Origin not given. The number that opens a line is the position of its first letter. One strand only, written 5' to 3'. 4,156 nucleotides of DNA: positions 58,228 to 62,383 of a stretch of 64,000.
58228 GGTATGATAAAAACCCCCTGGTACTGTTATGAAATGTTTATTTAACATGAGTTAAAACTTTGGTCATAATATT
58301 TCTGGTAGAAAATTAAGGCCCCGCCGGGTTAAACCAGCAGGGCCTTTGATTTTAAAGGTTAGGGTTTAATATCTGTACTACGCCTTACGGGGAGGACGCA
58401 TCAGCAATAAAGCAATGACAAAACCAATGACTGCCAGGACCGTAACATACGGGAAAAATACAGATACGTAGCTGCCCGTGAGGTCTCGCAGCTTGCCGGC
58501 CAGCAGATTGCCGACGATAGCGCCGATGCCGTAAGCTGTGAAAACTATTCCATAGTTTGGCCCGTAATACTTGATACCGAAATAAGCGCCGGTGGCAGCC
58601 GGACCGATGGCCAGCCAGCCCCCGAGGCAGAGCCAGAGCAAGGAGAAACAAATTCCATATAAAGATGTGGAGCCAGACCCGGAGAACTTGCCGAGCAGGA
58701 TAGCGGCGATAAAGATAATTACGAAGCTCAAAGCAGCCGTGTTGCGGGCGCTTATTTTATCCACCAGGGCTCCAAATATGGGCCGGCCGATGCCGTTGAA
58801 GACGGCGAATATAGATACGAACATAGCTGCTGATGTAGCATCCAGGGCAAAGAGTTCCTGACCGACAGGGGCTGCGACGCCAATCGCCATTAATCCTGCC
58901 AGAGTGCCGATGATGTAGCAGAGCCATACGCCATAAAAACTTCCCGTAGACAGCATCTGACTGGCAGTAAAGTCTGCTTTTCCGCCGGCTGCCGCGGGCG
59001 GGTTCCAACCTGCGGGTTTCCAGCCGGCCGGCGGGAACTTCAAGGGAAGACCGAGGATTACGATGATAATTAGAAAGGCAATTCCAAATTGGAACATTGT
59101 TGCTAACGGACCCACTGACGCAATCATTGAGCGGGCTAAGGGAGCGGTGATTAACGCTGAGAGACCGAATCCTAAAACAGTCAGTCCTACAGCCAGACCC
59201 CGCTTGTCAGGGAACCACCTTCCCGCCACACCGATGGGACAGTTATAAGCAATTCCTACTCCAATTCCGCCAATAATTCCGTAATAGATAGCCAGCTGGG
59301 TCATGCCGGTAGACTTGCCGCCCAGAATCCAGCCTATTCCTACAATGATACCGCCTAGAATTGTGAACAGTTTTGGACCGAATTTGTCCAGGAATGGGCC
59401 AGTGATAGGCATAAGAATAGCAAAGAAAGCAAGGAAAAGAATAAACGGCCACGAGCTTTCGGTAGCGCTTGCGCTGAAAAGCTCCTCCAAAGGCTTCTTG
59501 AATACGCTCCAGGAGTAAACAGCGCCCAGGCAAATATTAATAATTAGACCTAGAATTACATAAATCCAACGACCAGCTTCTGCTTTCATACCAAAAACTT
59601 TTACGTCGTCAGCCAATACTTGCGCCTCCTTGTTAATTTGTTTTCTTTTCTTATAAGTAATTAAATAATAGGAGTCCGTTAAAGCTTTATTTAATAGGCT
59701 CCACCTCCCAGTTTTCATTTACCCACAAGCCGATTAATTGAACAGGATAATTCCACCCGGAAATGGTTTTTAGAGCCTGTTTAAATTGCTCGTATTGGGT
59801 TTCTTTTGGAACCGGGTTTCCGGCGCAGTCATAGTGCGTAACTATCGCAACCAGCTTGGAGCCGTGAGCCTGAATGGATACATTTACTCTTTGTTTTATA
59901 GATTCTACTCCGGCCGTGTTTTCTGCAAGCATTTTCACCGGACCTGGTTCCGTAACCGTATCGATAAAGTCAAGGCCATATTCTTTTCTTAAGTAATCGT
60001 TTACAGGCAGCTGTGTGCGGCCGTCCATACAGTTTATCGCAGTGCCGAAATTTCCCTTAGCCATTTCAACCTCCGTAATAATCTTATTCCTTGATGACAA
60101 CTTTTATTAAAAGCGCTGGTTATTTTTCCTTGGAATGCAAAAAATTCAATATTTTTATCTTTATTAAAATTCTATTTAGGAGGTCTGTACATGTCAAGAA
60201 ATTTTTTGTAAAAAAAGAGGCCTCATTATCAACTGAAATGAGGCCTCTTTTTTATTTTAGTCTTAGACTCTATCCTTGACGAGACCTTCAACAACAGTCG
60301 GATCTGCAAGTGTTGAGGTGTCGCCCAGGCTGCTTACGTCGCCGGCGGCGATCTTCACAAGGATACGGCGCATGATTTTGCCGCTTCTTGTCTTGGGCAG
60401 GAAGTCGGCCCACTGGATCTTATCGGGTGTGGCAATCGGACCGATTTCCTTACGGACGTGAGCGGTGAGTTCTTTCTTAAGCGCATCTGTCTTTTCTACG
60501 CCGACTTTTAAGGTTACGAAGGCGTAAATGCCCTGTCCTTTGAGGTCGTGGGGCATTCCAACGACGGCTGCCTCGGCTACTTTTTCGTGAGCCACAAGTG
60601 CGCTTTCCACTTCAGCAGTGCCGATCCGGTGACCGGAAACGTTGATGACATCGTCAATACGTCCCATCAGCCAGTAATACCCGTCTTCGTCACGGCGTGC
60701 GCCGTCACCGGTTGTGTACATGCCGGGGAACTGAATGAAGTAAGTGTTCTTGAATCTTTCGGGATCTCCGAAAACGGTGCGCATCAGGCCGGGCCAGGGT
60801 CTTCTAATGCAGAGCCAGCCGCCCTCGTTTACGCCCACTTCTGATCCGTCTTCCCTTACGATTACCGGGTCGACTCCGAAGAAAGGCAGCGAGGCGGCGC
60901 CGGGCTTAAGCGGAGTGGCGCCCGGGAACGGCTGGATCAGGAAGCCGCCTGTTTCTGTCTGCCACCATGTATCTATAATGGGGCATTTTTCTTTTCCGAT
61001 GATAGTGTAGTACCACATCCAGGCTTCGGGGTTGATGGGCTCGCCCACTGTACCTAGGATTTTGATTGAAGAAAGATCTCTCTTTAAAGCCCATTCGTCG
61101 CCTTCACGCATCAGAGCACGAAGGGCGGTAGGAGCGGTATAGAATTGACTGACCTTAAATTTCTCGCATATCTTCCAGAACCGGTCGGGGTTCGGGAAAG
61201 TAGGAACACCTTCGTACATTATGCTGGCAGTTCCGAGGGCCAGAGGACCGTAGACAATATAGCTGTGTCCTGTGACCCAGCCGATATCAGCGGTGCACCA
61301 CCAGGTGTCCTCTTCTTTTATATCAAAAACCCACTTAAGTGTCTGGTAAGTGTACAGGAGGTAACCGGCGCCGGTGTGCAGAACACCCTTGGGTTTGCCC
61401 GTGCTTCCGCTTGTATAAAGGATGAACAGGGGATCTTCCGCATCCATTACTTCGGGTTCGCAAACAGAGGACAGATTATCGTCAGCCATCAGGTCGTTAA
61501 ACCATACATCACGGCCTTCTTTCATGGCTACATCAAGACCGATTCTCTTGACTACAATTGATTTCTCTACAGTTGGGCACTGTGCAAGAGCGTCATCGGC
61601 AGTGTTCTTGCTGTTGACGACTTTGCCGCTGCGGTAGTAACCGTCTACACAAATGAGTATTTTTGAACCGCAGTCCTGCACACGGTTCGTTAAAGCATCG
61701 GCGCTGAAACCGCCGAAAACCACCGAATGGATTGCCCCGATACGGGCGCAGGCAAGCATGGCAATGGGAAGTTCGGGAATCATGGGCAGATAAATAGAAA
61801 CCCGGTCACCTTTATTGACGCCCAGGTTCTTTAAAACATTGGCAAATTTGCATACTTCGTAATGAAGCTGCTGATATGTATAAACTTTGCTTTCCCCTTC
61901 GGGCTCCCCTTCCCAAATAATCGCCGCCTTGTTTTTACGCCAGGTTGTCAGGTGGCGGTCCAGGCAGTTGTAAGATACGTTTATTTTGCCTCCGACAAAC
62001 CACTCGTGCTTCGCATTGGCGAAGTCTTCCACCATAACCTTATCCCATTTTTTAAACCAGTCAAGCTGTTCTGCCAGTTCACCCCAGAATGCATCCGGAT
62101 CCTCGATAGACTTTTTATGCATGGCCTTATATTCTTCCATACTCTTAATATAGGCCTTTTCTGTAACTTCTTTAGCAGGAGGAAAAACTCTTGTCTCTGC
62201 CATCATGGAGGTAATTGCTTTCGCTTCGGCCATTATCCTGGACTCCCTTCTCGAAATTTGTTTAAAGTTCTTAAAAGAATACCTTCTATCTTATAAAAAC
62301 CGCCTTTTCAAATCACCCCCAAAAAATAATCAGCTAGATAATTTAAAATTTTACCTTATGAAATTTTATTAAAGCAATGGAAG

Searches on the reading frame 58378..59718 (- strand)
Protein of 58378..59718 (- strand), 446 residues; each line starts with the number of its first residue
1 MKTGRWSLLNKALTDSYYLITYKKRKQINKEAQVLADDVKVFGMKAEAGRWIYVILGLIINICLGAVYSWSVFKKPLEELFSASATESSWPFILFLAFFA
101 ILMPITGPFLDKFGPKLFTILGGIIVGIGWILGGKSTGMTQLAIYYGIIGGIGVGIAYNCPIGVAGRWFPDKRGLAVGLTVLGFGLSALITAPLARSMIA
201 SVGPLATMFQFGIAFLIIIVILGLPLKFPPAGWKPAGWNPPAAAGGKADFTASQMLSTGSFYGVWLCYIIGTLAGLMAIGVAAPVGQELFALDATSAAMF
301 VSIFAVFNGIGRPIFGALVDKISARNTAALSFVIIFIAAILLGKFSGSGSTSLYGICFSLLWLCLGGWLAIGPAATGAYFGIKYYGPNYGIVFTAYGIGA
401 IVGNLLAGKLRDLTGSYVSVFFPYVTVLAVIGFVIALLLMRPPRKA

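Call 71: search_protein_families(library=pfam, proteins=[window:58378-59718:-], max_evalue=0.00001)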
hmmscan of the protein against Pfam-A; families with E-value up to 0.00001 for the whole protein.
window:58378-59718:- (446 aa): 1 family
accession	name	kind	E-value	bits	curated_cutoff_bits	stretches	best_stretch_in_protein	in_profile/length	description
PF07690.21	MFS_1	-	1.3e-33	116.9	33.4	2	69-367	15-308/347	Major Facilitator Superfamily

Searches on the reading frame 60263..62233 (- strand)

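Call 71: search_protein_families(library=pfam, proteins=[window:60263-62233:-], max_evalue=0.00001)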
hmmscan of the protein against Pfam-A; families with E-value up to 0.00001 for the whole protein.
window:60263-62233:- (656 aa): 3 families
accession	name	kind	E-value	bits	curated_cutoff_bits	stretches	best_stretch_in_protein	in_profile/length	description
PF00501.34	AMP-binding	-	8.1e-84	282.1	29.9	1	99-485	9-381/384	AMP-binding enzyme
PF13193.12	AMP-binding_C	-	1e-27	97.2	24.5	1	541-619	1-76/76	AMP-binding enzyme C-terminal domain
PF16177.11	ACAS_N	-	8.4e-24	83.6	27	1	35-90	1-55/55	Acetyl-coenzyme A synthetase N-terminus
